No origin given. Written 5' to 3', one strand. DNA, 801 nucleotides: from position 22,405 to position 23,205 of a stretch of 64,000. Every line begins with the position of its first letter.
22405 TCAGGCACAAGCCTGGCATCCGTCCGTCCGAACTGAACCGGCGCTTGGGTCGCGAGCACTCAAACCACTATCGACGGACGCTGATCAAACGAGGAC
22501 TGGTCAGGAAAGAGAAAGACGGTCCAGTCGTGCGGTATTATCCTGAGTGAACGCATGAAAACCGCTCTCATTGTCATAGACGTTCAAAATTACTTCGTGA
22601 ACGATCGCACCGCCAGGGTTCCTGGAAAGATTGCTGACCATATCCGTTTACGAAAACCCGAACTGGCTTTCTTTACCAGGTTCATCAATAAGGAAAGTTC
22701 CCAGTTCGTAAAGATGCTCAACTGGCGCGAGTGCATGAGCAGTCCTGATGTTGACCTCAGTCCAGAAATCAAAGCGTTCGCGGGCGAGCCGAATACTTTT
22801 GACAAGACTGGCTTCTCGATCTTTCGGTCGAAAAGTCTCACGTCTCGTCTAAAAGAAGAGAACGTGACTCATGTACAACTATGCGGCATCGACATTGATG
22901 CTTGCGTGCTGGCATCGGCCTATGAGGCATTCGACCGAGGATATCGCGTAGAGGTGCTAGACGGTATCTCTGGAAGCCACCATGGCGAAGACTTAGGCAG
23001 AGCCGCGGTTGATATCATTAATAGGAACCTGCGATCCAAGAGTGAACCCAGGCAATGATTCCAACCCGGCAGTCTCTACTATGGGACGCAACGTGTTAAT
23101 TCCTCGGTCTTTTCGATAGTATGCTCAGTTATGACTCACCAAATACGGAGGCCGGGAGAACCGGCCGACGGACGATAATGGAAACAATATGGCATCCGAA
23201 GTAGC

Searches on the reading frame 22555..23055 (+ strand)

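Call 59: search_protein_families(library=pfam, proteins=[window:22555-23055:+], max_evalue=0.01)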
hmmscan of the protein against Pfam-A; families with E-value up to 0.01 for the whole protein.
window:22555-23055:+ (167 aa): 1 family
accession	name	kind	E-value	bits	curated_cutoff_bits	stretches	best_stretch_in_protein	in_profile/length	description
PF00857.26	Isochorismatase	-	2.9e-19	70.2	27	1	3-142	1-151/175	Isochorismatase domain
